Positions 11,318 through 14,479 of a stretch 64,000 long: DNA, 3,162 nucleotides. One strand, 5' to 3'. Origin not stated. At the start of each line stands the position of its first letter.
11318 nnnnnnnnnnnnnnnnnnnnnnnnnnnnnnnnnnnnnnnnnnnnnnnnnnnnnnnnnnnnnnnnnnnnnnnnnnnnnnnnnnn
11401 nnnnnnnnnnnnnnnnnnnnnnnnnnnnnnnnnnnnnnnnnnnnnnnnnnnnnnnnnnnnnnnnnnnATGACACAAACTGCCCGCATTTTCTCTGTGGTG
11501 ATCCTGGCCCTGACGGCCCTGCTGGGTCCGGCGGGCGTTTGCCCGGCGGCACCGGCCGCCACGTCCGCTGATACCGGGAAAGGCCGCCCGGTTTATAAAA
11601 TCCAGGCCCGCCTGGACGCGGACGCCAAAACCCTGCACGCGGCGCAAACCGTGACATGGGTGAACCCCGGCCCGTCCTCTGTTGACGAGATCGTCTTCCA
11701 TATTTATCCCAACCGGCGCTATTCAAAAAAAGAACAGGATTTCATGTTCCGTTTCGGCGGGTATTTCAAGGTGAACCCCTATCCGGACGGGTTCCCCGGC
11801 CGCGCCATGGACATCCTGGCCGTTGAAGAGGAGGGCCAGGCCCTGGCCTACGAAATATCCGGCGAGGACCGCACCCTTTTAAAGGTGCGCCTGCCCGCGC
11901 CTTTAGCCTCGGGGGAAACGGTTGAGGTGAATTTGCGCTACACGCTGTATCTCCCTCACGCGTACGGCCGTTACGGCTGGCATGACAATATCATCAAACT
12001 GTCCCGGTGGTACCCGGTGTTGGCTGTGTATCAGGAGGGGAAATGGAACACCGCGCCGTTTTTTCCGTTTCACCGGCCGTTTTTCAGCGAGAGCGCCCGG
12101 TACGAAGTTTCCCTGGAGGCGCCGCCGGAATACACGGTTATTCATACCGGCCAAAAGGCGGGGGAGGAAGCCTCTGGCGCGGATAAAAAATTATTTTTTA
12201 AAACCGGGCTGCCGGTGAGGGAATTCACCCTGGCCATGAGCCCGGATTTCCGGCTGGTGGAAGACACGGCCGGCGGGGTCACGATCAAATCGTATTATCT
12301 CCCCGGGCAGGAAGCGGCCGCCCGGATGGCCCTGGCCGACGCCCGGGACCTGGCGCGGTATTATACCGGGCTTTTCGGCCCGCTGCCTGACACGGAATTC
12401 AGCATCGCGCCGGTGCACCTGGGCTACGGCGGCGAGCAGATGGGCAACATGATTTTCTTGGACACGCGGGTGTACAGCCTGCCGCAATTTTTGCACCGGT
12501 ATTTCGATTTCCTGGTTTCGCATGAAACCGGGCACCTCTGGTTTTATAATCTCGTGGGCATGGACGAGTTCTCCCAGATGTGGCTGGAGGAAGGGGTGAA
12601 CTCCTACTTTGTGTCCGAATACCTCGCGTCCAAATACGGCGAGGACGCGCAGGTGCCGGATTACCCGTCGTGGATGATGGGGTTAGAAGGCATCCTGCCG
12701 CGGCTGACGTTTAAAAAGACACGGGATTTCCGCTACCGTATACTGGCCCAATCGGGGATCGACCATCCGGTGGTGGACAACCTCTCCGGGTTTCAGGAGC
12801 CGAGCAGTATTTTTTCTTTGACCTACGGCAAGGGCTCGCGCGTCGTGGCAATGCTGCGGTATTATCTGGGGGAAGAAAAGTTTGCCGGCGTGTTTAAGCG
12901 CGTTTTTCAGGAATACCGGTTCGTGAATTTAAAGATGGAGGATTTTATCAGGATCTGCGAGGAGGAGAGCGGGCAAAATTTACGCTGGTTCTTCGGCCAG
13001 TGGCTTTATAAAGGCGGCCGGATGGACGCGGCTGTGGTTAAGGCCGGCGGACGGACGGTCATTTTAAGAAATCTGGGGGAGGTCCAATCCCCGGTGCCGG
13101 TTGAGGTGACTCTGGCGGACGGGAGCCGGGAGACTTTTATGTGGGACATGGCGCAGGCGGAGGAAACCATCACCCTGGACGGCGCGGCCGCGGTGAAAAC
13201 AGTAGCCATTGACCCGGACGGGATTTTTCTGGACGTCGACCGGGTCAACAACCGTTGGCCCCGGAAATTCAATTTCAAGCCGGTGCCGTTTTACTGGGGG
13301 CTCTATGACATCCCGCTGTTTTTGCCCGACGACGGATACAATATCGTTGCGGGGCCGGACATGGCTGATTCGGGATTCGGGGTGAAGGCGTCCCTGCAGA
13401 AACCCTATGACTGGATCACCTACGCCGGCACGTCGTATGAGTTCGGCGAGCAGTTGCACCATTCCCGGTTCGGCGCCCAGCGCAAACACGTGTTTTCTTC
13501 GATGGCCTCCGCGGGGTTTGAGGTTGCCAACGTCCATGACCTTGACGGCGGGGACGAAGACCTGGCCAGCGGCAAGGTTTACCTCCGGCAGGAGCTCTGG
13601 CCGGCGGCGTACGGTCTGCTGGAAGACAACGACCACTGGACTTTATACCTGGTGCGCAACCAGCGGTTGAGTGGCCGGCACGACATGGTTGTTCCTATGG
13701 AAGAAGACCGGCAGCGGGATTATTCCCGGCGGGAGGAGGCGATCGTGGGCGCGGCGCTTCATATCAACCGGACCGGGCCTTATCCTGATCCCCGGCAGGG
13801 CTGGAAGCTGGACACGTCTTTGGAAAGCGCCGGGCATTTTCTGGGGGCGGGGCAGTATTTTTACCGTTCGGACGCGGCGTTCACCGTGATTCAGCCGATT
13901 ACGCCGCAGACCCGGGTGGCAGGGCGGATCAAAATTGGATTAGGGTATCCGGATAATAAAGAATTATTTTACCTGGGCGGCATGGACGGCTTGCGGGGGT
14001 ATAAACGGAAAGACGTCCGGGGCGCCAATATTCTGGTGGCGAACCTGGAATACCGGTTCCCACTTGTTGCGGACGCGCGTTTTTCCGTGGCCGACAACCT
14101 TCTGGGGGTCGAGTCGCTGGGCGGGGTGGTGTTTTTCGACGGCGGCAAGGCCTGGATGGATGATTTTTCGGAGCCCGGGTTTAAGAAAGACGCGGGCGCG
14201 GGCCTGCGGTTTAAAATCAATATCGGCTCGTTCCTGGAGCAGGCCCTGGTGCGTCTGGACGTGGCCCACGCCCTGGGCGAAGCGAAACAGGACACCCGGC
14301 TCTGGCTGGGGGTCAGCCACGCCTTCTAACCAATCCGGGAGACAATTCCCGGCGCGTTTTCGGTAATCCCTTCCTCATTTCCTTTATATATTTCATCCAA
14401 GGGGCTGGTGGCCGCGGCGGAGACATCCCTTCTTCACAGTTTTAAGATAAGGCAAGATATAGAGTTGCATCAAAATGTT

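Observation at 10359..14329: Translationally coupled M48 (Ste24/HtpX-like) inner-membrane peptidase and an unusual M1-aminopeptidase-domain/Omp85 beta-barrel fusion protein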

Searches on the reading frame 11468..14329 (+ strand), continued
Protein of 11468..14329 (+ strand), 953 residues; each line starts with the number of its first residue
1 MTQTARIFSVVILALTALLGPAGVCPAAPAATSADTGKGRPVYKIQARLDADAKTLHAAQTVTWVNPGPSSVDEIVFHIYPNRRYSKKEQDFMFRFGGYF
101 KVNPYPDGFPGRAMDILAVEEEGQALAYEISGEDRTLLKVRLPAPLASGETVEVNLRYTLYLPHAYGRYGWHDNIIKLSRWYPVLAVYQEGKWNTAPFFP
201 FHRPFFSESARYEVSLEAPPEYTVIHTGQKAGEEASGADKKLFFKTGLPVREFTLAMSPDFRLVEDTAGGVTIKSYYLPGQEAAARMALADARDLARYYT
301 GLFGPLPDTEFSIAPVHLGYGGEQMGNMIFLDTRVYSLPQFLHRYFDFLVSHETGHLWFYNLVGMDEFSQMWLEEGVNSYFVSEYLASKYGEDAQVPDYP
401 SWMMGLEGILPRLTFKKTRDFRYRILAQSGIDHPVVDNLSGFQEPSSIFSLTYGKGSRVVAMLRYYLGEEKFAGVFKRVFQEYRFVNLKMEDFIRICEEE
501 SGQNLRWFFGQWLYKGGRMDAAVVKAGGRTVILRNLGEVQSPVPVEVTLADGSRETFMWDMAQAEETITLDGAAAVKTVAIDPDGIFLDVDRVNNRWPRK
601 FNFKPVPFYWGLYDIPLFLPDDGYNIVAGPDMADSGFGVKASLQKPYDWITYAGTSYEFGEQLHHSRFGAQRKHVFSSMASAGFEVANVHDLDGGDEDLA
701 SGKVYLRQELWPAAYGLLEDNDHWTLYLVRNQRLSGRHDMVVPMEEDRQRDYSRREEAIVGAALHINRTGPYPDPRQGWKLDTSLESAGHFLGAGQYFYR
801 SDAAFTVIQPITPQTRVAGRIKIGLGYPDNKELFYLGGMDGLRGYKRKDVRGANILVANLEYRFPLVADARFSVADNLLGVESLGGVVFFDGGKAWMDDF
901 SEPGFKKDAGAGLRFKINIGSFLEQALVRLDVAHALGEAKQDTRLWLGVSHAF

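Call 74: find_encoding_contigs(protein=P0445, flank=6000, max_places=1)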
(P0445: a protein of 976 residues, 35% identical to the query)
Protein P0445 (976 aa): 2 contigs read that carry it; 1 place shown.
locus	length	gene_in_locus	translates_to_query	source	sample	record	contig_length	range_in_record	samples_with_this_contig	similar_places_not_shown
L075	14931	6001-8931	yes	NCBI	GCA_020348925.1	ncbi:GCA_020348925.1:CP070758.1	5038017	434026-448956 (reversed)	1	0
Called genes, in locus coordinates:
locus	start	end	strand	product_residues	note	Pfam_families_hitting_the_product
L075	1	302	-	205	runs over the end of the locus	-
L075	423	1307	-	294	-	PF13620:CarboxypepD_reg (weak), PF00413:Peptidase_M10 (weak)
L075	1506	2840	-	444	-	PF00561:Abhydrolase_1 (faint), PF00326:Peptidase_S9 (faint), PF12146:Hydrolase_4 (weak)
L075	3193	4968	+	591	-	PF01433:Peptidase_M1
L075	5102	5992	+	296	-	-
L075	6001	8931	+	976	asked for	PF01433:Peptidase_M1, PF01103:Omp85 (weak)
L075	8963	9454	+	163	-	PF10882:bPH_5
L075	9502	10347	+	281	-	PF01261:AP_endonuc_2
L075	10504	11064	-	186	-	PF06445:GyrI-like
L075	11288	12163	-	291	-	PF04055:Radical_SAM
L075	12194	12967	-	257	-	PF01503:PRA-PH (faint), PF03819:MazG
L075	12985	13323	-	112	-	PF04430:DUF498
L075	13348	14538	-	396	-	PF00817:IMS, PF21999:IMS_HHH_1, PF11799:IMS_C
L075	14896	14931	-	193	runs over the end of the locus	PF02887:PK_C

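Call 75: find_encoding_contigs(protein=P0411, flank=6000, max_places=1)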
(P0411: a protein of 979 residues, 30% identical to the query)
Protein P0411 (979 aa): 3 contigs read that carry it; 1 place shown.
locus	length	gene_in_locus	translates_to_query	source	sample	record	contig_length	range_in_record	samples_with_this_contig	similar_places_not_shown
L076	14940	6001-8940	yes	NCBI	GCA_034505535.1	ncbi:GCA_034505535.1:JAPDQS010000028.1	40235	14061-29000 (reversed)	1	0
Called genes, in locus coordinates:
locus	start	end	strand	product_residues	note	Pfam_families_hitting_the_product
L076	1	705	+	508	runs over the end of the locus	PF04892:VanZ-LLP1, PF13385:Laminin_G_3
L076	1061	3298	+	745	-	PF04519:Bactofilin (faint), PF18939:DUF5686, PF01103:Omp85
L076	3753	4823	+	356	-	PF01073:3Beta_HSD (weak), PF01370:Epimerase, PF16363:GDP_Man_Dehyd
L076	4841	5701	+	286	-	PF09922:LiaF-like_C (weak)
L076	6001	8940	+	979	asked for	PF01433:Peptidase_M1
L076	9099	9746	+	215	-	PF06790:UPF0259 (weak), PF10110:GPDPase_memb (weak)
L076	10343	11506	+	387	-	PF01522:Polysacc_deac_1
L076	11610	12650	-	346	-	PF21016:RlmN_N, PF04055:Radical_SAM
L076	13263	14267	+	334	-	PF20030:bpMoxR, PF00004:AAA (weak), PF07726:AAA_3, PF07728:AAA_5, PF17863:AAA_lid_2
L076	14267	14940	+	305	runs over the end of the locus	PF01882:DUF58, PF13519:VWA_2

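Call 76: find_encoding_contigs(protein=P0434, flank=6000, max_places=1)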
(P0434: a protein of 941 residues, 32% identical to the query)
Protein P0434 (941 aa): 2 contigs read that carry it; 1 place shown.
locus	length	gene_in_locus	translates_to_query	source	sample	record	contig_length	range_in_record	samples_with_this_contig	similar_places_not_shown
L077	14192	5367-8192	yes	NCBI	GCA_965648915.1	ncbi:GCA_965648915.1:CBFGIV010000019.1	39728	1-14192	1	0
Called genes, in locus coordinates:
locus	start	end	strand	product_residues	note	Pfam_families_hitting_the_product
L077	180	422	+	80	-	PF12797:Fer4_2 (faint), PF12837:Fer4_6 (faint), PF13237:Fer4_10, PF14697:Fer4_21 (weak), PF12800:Fer4_4 (faint), PF12838:Fer4_7 (weak), PF13187:Fer4_9 (weak), PF00037:Fer4 (weak)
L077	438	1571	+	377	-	PF01855:POR_N, PF02780:Transketolase_C (faint), PF17147:PFOR_II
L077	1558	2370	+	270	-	PF02775:TPP_enzyme_C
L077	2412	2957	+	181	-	PF01558:POR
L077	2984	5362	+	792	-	PF12836:HHH_3 (weak)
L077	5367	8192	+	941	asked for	PF01433:Peptidase_M1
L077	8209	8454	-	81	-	PF00037:Fer4 (weak), PF12797:Fer4_2 (faint), PF12837:Fer4_6 (faint), PF12838:Fer4_7 (weak), PF13187:Fer4_9 (weak)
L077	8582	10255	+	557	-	PF05547:Peptidase_M6, PF13585:CHU_C (faint)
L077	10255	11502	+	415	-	PF02518:HATPase_c, PF13581:HATPase_c_2 (weak), PF13589:HATPase_c_3 (weak), PF14501:HATPase_c_5 (weak)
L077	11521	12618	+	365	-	PF07690:MFS_1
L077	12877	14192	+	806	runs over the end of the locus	PF00521:DNA_topoisoIV, PF03989:DNA_gyraseA_C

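Call 77: find_encoding_contigs(protein=P0444, flank=6000, max_places=1)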
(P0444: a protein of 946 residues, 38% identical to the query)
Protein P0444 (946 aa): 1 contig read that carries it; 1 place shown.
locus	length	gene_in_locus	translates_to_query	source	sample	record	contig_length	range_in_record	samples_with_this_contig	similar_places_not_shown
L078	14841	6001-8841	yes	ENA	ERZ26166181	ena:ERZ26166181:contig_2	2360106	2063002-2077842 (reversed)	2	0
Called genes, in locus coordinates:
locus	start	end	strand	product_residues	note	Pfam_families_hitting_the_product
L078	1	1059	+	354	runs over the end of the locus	PF16538:FlgT_C (faint)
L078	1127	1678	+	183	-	-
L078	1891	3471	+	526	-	PF13517:FG-GAP_3 (faint)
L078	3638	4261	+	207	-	-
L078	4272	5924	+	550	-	PF13517:FG-GAP_3 (faint), PF01839:FG-GAP (faint)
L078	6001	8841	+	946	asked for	PF01433:Peptidase_M1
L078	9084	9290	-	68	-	-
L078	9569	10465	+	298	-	-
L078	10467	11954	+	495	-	PF03783:CsgG, PF13036:LpoB, PF03783:CsgG (weak)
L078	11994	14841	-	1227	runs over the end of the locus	PF03704:BTAD, PF12895:ANAPC3 (faint), PF00211:Guanylate_cyc, PF13401:AAA_22, PF25872:HTH_77 (weak), PF13424:TPR_12, PF17874:TPR_MalT, PF13424:TPR_12 (weak), +7 more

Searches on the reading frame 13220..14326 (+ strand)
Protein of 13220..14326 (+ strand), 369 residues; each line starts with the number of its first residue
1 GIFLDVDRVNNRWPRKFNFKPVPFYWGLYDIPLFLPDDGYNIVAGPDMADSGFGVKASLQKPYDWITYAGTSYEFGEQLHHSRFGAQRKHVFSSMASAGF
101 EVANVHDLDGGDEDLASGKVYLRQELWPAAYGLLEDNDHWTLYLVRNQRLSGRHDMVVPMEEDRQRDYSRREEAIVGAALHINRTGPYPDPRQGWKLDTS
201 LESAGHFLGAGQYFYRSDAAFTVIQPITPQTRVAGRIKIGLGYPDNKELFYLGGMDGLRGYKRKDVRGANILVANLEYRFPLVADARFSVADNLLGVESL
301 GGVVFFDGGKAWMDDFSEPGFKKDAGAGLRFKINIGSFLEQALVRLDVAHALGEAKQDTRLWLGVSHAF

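Call 29: search_solved_structures(query=A2, max_evalue=1, show_alignments=2)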
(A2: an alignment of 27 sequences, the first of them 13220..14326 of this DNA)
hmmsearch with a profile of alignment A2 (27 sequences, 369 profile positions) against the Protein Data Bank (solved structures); distinct sequences matched with E-value up to 1: 7.
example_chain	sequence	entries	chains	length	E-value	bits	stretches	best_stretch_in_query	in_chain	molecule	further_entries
9ccg_A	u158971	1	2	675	7.1e-09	38.1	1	183-369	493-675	POTRA domain-containing protein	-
8us4_A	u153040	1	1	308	9.3e-07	31.1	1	177-355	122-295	Translocation and assembly module subunit TamA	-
8us1_A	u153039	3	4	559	5.5e-06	28.6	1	177-355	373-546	Translocation and assembly module subunit TamA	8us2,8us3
4n74_A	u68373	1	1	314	0.00022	23.3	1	193-365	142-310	Predicted outer membrane protein and surface antigen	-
4c00_A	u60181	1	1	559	0.0012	20.9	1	194-365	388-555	TRANSLOCATION AND ASSEMBLY MODULE TAMA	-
23sp_A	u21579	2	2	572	0.0013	20.8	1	194-365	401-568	Translocation and assembly module subunit TamA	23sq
9xdc_A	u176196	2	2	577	0.0013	20.8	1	194-365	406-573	Translocation and assembly module subunit TamA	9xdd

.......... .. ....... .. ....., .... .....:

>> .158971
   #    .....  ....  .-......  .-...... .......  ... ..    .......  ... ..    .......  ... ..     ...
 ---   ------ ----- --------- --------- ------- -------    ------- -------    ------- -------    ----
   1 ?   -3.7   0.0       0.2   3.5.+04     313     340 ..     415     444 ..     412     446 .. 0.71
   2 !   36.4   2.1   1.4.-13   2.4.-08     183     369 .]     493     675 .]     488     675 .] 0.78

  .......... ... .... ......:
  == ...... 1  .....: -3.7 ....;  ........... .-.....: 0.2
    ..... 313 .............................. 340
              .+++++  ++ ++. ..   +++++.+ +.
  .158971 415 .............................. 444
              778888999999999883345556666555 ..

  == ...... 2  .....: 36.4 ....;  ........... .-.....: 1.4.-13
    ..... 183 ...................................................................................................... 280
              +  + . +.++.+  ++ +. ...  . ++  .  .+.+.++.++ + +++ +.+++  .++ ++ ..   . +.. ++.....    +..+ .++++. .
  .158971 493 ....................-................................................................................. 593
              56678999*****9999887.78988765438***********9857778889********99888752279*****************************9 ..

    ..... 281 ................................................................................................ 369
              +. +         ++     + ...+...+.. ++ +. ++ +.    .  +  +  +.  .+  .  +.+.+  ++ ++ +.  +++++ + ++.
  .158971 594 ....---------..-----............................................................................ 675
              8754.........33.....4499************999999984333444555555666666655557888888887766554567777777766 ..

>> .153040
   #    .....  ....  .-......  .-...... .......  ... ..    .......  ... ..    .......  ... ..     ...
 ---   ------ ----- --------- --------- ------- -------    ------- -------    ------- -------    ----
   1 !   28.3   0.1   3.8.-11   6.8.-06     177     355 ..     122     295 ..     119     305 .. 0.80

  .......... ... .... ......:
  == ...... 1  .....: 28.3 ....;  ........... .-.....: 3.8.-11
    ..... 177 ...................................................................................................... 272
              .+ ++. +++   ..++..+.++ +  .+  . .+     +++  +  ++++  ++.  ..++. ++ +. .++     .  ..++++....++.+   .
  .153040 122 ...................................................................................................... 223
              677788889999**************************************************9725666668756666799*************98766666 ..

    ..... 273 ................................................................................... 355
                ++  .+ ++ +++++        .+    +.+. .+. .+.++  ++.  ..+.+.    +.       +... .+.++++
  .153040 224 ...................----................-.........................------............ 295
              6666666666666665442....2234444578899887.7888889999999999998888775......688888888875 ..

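Call 45: predict_structure(alignment_id=A3)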
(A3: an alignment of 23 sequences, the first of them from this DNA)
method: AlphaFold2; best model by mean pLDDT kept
length: 369 residues; sequences in the alignment: 23
mean_pLDDT: 78.5   pTM: 0.75
mean pLDDT of the five models: 78.5, 74.7, 63.7, 62.1, 60.4
residues with pLDDT >= 90: 86; 70-90: 194; 50-70: 64; < 50: 25
segments of 3 or more residues with pLDDT < 50: 1-13, 153-162
pLDDT, mean of each block of 10 residues (from residue 1): 37 68 74 73 81 84 85 80 83 80 70 70 74 67 82 46 63 82 75 84 77 87 91 93 89 87 89 94 82 78 94 77 94 70 86 85 72
secondary structure, 60 per line:
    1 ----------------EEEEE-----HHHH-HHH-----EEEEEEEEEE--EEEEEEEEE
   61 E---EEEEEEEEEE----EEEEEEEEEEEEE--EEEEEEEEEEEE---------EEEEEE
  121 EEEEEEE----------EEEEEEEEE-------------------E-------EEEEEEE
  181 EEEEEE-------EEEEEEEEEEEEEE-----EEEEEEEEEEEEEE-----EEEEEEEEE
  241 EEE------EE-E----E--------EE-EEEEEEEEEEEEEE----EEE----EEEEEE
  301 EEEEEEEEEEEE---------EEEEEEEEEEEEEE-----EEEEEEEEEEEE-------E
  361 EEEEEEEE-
elements in order: E17-21 H27-30 E40-49 E52-61 E65-74 E79-91 E94-105 E115-127 E138-146 E174-186 E194-207 E213-226 E232-243 E270-283 E288-290 E295-312 E322-335 E341-352 E360-368
